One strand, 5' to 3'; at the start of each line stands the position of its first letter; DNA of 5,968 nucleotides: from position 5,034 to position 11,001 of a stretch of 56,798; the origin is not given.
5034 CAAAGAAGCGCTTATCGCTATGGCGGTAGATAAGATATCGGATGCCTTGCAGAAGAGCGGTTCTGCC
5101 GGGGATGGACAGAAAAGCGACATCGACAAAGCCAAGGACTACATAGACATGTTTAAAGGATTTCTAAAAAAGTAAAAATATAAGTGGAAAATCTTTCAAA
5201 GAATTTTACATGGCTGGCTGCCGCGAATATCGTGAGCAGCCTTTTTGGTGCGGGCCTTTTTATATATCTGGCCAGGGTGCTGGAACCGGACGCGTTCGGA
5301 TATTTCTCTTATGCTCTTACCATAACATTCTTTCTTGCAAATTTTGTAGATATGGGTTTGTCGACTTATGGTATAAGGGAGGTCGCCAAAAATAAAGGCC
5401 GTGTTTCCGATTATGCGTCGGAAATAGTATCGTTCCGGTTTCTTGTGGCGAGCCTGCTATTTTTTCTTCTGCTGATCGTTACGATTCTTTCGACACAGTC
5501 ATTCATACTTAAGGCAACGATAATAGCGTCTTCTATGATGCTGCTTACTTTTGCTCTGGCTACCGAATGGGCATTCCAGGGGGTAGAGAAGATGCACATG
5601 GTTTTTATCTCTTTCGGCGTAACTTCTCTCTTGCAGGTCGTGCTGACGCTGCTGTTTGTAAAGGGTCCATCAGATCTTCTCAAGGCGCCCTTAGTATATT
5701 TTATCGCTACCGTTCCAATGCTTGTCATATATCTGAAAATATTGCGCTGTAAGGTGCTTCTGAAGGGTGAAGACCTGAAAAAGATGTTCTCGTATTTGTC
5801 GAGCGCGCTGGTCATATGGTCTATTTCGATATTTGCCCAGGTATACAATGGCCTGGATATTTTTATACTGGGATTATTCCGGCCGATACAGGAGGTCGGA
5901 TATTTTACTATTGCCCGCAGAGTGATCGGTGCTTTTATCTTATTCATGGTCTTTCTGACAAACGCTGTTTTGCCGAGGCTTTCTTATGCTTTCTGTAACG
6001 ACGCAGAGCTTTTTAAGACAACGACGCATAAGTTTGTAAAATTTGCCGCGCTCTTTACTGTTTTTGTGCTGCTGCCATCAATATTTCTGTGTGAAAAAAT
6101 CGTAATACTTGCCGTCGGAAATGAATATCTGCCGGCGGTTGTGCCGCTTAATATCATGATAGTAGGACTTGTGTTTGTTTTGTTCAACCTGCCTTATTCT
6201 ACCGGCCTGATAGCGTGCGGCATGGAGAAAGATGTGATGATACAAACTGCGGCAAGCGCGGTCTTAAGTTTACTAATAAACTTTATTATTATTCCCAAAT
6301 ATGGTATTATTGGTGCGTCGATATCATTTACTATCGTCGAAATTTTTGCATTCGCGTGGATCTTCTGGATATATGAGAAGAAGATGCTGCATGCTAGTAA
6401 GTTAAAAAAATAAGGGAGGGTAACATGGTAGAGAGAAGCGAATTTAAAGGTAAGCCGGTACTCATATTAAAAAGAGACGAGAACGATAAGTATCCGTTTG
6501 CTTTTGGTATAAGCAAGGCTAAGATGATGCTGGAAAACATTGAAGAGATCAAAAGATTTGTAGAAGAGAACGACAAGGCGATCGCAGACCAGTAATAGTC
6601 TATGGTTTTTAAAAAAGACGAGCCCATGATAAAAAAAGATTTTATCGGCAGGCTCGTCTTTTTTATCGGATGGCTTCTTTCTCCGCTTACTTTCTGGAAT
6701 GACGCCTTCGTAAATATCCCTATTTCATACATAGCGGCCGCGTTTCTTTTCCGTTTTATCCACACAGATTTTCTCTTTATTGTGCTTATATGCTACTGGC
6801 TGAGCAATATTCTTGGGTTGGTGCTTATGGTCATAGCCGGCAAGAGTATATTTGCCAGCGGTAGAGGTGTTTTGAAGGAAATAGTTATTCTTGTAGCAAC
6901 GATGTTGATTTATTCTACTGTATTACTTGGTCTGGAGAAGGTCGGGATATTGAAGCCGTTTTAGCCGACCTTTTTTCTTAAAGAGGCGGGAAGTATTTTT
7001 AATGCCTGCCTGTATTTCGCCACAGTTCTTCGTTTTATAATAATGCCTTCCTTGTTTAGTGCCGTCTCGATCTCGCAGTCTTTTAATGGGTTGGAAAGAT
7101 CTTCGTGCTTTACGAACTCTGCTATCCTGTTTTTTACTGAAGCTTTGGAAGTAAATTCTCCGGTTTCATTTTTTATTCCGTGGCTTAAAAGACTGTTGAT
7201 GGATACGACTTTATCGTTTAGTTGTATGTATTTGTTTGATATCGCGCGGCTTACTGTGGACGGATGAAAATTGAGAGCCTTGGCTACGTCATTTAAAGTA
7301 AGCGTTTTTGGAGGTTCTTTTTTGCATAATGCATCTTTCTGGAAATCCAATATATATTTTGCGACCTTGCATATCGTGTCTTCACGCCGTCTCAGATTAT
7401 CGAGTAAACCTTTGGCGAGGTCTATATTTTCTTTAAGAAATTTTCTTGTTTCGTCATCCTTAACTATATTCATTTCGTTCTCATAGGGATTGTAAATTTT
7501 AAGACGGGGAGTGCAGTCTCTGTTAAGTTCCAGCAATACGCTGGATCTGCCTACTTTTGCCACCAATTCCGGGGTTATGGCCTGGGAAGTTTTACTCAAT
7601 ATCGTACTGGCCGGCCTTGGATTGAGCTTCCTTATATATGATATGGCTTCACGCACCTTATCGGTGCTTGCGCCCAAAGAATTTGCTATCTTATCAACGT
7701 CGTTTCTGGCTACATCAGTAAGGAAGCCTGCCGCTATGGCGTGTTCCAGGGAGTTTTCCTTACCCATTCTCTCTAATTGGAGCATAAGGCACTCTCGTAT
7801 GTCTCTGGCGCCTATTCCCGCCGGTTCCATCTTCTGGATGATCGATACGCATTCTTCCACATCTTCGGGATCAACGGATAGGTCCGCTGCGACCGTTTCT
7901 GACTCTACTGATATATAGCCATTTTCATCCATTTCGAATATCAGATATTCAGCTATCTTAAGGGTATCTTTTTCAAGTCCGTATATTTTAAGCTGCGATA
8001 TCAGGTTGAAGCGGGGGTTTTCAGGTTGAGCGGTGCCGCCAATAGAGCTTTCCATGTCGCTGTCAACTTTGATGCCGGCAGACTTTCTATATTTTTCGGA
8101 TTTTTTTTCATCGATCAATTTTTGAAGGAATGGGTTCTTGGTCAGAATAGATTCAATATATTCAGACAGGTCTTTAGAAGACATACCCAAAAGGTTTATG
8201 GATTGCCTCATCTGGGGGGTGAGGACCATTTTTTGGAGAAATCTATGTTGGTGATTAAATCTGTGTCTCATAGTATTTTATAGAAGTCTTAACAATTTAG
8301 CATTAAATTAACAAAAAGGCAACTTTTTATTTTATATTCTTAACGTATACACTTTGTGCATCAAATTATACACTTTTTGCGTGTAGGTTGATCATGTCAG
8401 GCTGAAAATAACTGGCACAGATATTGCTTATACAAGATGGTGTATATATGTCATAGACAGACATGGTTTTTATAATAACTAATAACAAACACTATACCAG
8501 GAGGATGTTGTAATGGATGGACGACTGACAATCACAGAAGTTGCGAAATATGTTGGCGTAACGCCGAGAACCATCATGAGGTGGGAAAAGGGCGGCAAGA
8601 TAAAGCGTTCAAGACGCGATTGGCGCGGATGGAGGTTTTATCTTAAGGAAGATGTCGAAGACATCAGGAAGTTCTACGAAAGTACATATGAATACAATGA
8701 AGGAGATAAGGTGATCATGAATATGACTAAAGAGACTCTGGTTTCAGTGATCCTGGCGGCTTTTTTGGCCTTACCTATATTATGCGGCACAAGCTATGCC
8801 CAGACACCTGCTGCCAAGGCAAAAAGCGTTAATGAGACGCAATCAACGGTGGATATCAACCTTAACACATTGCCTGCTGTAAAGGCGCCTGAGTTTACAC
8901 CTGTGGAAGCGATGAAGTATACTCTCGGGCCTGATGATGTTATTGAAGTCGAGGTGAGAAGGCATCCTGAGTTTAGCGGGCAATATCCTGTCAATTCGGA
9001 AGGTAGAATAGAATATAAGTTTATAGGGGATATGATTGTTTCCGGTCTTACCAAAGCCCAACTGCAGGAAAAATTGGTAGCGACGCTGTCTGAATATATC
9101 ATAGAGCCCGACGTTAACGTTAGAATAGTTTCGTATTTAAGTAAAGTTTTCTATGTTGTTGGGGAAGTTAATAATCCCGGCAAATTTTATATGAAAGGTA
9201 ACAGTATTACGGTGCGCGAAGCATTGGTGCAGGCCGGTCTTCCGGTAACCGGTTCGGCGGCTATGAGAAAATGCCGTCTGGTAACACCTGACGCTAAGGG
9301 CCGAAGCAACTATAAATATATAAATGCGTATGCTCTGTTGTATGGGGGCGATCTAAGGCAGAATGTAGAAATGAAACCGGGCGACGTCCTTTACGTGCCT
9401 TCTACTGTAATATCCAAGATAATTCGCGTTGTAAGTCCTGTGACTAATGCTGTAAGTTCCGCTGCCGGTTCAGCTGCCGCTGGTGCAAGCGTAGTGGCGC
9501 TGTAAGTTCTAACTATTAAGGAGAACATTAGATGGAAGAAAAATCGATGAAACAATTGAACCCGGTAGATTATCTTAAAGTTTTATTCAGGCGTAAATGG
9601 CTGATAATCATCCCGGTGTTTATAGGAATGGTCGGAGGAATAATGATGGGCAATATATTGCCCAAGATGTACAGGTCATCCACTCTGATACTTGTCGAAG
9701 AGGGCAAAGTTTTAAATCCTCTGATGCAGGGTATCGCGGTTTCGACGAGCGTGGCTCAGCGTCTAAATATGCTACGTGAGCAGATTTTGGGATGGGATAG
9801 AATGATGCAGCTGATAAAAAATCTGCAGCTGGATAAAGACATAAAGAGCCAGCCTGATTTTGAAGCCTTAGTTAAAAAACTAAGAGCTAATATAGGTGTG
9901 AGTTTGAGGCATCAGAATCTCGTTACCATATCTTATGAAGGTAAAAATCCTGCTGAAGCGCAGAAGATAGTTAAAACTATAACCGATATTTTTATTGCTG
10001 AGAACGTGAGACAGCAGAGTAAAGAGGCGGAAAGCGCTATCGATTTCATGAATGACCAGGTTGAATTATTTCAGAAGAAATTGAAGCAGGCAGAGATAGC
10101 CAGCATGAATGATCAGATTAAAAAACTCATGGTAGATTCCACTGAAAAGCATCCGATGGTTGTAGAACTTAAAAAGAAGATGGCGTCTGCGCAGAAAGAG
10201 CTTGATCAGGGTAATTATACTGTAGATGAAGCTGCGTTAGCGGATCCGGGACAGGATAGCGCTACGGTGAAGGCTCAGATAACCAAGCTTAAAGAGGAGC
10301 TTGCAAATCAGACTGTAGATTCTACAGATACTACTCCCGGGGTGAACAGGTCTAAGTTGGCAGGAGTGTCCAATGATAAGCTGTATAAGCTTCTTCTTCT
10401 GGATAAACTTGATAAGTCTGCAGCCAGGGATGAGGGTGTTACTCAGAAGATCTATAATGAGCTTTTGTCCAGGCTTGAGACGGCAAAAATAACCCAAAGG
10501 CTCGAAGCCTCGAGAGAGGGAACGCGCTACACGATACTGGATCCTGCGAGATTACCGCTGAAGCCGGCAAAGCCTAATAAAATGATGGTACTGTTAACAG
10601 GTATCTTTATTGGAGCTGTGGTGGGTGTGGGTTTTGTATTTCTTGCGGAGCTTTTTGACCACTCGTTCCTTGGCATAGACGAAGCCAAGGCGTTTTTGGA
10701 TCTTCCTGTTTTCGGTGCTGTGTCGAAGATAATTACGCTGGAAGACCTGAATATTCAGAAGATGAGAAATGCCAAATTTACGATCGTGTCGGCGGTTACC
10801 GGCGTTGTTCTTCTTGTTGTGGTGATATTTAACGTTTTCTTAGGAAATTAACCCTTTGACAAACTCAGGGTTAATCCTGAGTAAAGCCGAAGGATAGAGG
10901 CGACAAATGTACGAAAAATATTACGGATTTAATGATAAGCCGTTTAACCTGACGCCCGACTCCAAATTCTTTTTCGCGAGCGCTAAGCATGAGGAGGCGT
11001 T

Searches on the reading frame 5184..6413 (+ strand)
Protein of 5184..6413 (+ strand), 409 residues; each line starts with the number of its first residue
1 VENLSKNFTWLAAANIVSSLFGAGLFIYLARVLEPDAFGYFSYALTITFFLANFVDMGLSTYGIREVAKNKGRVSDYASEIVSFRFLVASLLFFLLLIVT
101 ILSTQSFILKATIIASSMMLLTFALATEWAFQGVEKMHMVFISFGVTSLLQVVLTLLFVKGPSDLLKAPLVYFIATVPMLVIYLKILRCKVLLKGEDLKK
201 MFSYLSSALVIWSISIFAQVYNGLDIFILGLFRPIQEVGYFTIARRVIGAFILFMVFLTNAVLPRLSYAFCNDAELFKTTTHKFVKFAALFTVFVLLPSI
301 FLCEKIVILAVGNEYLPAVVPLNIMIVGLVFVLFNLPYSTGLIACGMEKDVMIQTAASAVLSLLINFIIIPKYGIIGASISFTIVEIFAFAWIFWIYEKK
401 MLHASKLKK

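Call 31: search_protein_families(library=pfam, max_evalue=1e-7, proteins=[window:5184-6413:+])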
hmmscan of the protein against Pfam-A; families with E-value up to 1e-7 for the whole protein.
window:5184-6413:+ (409 aa): 2 families
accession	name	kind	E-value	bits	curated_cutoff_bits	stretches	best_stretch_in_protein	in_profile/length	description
PF01943.22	Polysacc_synt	-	4.5e-34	118.6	28.2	1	5-267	2-271/274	Polysaccharide biosynthesis protein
PF13440.11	Polysacc_synt_3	-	2.4e-11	43.9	23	1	29-319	2-292/293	Polysaccharide biosynthesis protein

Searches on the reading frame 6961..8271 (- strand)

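Call 31: search_protein_families(library=pfam, max_evalue=1e-7, proteins=[window:6961-8271:-])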
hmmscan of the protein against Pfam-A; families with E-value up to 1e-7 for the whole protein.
window:6961-8271:- (436 aa): 3 families
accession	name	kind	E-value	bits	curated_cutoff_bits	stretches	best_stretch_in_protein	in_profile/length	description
PF04963.19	Sigma54_CBD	-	1.5e-45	155.6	22.9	1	85-263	11-185/185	Sigma-54 factor, core binding domain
PF04552.19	Sigma54_DBD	-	9.9e-40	136.3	22.8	1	277-433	2-159/160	Sigma-54, DNA binding domain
PF00309.25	Sigma54_AID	-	7.7e-14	51.7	23.8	1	10-50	5-45/46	Sigma-54 factor, Activator interacting domain (AID)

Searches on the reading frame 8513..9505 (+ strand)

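Call 31: search_protein_families(library=pfam, max_evalue=1e-7, proteins=[window:8513-9505:+])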
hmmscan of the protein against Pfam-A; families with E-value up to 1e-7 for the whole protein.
window:8513-9505:+ (330 aa): 4 families
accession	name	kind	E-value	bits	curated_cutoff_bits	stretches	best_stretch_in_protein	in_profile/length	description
PF02563.21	Poly_export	-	2.1e-20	73.1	28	1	134-205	5-76/77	Polysaccharide biosynthesis/export protein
PF22461.2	SLBB_2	-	2.2e-12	47.3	27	1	211-295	1-79/79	SLBB domain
PF00376.29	MerR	-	6.6e-10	39.1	28.2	1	6-43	1-38/38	MerR family regulatory protein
PF13411.12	MerR_1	-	7.7e-09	36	21.6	1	6-53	2-48/69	MerR HTH family regulatory protein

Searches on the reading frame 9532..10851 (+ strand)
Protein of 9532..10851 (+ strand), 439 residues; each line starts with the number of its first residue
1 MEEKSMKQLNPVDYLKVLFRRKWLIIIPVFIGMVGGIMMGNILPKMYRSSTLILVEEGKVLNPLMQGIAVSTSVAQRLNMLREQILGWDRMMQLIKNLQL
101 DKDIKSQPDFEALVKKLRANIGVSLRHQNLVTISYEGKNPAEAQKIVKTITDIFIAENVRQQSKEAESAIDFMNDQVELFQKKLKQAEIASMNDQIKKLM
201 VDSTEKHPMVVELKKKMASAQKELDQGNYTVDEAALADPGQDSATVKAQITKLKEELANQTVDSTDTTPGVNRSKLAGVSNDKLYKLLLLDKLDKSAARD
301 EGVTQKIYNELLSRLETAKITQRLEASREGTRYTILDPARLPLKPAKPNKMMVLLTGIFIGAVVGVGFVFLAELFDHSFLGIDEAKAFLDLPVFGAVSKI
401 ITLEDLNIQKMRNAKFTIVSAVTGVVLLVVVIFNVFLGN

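Call 31: search_protein_families(library=pfam, max_evalue=1e-7, proteins=[window:9532-10851:+])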
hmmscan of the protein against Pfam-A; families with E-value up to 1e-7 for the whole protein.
window:9532-10851:+ (439 aa): 1 family
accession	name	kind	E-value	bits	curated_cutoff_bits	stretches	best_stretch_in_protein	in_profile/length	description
PF13807.11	GNVR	-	8e-12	45.4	27.7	1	299-371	11-79/82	G-rich domain on putative tyrosine kinase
